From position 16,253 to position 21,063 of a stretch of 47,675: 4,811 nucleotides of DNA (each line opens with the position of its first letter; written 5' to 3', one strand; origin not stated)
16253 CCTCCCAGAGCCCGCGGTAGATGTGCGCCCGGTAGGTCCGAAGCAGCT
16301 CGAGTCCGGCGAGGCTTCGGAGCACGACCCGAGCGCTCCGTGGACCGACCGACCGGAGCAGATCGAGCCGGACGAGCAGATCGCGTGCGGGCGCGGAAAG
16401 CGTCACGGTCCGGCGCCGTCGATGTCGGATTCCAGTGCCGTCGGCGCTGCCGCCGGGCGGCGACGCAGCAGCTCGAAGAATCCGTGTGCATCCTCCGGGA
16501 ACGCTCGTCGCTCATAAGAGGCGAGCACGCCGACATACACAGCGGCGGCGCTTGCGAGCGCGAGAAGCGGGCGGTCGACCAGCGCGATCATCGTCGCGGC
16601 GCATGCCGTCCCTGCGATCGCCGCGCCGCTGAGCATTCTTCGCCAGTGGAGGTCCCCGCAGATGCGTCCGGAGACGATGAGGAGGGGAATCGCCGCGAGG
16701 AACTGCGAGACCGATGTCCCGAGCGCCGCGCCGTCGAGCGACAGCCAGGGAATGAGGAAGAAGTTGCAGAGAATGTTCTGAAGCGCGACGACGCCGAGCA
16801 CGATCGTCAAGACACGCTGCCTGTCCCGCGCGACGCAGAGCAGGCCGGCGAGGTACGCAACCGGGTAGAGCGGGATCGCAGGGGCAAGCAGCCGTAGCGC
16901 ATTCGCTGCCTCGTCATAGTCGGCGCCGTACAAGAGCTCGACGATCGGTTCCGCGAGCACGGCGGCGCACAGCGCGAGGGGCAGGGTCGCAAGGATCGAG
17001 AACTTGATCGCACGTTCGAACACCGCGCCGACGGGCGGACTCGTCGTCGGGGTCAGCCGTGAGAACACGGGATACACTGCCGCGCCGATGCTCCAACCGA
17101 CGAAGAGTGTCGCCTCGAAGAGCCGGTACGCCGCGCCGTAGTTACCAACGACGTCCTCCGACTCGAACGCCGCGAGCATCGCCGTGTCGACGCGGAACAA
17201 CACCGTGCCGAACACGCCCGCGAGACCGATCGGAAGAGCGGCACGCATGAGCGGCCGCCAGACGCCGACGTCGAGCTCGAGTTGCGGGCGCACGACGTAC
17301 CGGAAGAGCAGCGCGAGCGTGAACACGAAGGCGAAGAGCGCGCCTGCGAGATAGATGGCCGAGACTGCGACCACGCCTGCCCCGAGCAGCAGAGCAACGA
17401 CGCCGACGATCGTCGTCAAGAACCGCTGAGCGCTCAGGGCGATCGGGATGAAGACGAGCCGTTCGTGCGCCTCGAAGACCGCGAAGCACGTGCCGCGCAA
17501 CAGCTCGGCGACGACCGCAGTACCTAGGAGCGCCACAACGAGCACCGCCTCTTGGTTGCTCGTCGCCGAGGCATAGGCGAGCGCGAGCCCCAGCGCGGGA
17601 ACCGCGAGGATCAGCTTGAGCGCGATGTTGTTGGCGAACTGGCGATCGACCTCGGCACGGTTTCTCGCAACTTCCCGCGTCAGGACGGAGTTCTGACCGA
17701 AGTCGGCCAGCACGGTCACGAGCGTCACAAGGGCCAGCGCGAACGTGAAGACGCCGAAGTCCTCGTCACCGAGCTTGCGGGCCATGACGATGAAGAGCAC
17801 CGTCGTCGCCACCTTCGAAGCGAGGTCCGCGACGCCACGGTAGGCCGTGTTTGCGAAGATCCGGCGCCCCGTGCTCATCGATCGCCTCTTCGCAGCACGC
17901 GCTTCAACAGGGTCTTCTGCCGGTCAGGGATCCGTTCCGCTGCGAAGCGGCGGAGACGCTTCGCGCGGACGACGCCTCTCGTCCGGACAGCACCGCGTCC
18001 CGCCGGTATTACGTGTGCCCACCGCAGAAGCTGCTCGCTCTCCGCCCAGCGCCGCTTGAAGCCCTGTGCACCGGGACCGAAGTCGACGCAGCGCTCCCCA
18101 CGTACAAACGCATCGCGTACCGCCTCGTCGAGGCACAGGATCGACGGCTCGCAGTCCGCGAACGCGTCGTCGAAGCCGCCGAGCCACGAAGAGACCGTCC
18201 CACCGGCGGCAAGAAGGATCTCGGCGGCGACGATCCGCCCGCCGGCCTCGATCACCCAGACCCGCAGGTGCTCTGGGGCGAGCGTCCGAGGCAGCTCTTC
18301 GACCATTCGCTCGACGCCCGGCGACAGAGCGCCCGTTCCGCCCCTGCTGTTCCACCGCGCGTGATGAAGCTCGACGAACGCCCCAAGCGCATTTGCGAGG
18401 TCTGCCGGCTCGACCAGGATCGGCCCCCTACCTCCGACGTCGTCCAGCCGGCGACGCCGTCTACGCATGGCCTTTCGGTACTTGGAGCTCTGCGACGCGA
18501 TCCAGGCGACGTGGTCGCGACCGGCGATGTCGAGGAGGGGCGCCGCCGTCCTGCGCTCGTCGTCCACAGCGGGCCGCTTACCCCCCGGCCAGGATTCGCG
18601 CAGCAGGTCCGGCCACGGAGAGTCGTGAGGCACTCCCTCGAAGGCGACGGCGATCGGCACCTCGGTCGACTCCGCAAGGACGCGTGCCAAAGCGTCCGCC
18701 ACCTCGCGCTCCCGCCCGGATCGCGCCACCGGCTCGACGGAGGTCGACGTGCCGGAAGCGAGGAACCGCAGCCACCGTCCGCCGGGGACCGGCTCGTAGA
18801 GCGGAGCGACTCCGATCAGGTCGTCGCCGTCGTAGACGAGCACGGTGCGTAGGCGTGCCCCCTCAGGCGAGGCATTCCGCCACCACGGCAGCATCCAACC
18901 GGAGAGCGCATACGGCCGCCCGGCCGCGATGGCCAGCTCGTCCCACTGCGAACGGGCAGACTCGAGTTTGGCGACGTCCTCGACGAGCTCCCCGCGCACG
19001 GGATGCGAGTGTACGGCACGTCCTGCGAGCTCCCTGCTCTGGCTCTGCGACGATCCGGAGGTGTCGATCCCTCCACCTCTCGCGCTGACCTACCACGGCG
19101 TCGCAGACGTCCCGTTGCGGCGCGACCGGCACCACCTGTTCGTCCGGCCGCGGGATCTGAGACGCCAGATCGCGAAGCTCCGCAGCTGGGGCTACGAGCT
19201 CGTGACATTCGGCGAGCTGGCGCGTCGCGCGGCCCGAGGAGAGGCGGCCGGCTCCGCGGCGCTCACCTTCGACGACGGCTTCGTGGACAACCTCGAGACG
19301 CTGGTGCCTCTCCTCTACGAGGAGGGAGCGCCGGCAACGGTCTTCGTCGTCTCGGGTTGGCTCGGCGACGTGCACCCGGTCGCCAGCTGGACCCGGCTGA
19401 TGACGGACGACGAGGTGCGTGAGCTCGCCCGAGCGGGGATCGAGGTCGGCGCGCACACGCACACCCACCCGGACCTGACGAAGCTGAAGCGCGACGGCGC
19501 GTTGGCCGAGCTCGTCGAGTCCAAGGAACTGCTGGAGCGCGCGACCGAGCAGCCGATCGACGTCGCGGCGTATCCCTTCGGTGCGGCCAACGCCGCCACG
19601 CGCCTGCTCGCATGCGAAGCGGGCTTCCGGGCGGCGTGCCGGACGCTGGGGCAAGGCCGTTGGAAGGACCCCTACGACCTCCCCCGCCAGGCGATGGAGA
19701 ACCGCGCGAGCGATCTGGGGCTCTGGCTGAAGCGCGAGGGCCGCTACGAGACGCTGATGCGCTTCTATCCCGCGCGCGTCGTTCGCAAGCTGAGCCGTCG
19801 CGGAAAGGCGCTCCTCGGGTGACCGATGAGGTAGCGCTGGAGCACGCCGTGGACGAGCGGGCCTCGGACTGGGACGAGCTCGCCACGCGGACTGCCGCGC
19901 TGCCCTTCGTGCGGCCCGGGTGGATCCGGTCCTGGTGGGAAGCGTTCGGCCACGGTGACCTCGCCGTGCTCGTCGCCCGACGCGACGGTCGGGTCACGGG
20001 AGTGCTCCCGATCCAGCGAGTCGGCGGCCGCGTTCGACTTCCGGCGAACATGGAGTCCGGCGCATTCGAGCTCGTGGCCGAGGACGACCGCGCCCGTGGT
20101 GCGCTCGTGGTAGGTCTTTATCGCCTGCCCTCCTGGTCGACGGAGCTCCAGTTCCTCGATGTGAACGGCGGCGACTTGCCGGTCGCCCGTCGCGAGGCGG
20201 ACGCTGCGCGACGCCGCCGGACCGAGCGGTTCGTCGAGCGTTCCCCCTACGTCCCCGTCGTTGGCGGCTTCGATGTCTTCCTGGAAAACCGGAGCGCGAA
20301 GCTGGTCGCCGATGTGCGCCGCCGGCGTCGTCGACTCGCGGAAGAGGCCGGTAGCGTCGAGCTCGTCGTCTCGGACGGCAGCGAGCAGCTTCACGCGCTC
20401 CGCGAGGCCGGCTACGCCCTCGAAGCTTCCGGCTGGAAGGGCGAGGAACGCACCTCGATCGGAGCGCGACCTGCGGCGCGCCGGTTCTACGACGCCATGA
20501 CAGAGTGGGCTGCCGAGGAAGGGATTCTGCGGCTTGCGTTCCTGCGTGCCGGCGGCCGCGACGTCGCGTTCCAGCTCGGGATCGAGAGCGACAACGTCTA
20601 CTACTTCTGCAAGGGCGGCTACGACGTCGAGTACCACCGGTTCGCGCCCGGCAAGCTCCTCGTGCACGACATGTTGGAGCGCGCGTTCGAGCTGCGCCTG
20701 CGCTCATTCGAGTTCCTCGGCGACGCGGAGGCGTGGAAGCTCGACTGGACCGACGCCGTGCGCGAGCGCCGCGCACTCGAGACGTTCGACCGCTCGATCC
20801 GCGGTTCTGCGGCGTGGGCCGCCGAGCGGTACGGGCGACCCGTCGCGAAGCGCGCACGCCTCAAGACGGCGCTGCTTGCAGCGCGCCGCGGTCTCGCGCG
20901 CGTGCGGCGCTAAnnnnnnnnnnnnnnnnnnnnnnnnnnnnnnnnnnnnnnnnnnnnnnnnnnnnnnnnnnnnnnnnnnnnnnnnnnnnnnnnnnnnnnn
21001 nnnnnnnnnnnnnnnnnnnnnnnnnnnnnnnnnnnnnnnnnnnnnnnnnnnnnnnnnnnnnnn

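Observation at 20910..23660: comB - ATP-grasp ligase - comA operon (sulfolactate branch) embedded in the centre of an exopolysaccharide locus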

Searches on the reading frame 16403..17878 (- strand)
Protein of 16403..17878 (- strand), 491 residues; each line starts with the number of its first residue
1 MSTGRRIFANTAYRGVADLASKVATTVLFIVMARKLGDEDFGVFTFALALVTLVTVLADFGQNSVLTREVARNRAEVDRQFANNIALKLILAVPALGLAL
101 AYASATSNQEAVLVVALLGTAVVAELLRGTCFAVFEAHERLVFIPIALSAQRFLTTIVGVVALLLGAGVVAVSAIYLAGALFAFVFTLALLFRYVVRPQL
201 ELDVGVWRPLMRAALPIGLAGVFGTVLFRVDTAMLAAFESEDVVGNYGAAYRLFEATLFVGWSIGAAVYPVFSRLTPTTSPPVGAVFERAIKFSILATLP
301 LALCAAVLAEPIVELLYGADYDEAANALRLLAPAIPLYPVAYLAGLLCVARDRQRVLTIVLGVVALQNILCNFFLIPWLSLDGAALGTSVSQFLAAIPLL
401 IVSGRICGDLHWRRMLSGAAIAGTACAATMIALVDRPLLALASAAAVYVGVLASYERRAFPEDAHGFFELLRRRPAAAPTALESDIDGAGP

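Call 7: search_protein_families(library=pfam, proteins=[window:16403-17878:-], max_evalue=0.001)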
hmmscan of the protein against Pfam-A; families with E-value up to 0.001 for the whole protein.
window:16403-17878:- (491 aa): 2 families
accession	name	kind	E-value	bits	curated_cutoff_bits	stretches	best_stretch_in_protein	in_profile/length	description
PF01943.22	Polysacc_synt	-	1.3e-29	104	28.2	1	9-275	3-273/274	Polysaccharide biosynthesis protein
PF13440.11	Polysacc_synt_3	-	5.9e-25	88.5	23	1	31-325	1-292/293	Polysaccharide biosynthesis protein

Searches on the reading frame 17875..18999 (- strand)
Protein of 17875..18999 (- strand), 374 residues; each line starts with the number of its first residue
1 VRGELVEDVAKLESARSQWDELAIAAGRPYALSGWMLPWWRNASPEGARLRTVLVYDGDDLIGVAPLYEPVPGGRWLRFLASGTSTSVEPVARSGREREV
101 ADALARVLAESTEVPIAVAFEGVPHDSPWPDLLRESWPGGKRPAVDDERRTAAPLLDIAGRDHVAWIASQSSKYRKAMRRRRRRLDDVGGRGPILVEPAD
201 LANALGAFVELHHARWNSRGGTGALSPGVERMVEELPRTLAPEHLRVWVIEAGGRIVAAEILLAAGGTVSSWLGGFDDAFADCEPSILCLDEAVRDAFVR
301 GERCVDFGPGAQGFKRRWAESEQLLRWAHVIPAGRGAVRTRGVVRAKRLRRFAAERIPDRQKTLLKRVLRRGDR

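Call 7: search_protein_families(library=pfam, proteins=[window:17875-18999:-], max_evalue=0.001)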
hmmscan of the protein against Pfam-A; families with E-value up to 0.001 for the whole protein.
window:17875-18999:- (374 aa): 1 family
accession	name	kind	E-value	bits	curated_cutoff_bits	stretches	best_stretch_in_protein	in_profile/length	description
PF13480.13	Acetyltransf_6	-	6e-29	101.5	22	1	172-316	1-143/143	Acetyltransferase (GNAT) domain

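Call 34: search_protein_families(library=ncbifam, proteins=[window:17875-18999:-], max_evalue=0.00001)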
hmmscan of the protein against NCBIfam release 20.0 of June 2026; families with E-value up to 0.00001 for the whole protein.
window:17875-18999:- (374 aa): 0 families

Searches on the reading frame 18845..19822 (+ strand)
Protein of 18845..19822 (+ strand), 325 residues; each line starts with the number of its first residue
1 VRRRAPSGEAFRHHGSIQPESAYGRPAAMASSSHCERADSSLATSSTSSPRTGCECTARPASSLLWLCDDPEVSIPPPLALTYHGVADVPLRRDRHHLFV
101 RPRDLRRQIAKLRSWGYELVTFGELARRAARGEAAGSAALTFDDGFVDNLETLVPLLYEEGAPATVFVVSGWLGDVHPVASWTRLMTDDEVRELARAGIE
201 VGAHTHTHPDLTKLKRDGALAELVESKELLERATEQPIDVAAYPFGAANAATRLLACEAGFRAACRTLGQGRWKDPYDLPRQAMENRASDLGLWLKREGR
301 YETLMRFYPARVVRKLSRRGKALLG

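Call 7: search_protein_families(library=pfam, proteins=[window:18845-19822:+], max_evalue=0.001)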
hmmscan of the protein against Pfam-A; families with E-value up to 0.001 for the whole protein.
window:18845-19822:+ (325 aa): 1 family
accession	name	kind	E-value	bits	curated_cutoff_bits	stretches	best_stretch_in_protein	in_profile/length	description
PF01522.26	Polysacc_deac_1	-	1.7e-27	96.3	23.1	1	136-263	7-123/124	Polysaccharide deacetylase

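Call 34: search_protein_families(library=ncbifam, proteins=[window:18845-19822:+], max_evalue=0.00001)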
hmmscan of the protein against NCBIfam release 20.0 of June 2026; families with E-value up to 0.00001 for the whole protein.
window:18845-19822:+ (325 aa): 9 families
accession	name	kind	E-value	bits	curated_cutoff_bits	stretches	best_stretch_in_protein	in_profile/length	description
TIGR03938.2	deacetyl_PgaB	equivalog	3.1e-14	52.2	321.9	1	80-207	5-144/621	poly-beta-1,6-N-acetyl-D-glucosamine N-deacetylase PgaB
TIGR02764.1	spore_ybaN_pdaB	equivalog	3.8e-12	46.4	237.4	1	137-266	7-126/191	polysaccharide deacetylase family sporulation protein PdaB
NF050820.1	PolSacchBiosHfsH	equivalog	2.1e-10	40.7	400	1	137-276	35-169/249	oligosaccharide deacetylase HfsH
NF011177.0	PRK14582.1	equivalog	5.8e-09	34.8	923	1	79-207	50-187/671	poly-beta-1,6-N-acetyl-D-glucosamine N-deacetylase PgaB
TIGR03933.1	PIA_icaB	equivalog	1.6e-06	27.8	248.35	1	101-264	36-207/245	intercellular adhesin biosynthesis polysaccharide N-deacetylase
NF011176.0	PRK14581.1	equivalog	2e-06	26.3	1091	0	81-208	52-188/673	poly-beta-1,6-N-acetyl-D-glucosamine N-deacetylase PgaB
TIGR02873.1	spore_ylxY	hypoth_equivalog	3.9e-06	26.3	391.5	1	191-276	130-215/268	probable sporulation protein, polysaccharide deacetylase family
TIGR03006.1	pepcterm_polyde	equivalog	6.6e-06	25.4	276.2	0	147-239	33-114/272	XrtA system polysaccharide deacetylase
TIGR04243.1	nodulat_NodB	equivalog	7.3e-06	25.6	240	0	138-276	4-133/197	chitooligosaccharide deacetylase NodB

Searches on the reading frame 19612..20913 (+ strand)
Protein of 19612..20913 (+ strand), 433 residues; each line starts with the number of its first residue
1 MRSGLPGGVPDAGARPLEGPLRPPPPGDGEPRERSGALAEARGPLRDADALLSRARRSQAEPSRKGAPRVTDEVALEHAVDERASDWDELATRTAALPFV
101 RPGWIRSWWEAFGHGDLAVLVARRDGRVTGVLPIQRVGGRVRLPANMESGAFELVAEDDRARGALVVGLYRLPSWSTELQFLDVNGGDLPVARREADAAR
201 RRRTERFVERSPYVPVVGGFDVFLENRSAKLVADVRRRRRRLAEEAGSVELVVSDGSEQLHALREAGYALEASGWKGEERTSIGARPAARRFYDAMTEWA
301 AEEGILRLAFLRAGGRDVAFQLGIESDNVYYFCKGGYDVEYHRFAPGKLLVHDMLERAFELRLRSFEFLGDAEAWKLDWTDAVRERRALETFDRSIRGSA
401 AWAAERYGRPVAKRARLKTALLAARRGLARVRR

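Call 7: search_protein_families(library=pfam, proteins=[window:19612-20913:+], max_evalue=0.001)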
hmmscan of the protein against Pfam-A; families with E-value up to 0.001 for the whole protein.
window:19612-20913:+ (433 aa): 1 family
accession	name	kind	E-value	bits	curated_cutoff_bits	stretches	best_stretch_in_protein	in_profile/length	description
PF13480.13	Acetyltransf_6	-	4e-29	102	22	1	232-376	4-142/143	Acetyltransferase (GNAT) domain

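Call 34: search_protein_families(library=ncbifam, proteins=[window:19612-20913:+], max_evalue=0.00001)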
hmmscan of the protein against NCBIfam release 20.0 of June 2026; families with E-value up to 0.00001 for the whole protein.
window:19612-20913:+ (433 aa): 1 family
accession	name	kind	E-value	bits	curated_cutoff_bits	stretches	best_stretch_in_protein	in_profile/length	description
NF047385.1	T4SS_GNAT_BspF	exception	4.3e-09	35.5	775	1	228-357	223-351/428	type IV secretion system effector crotonyl transferase BspF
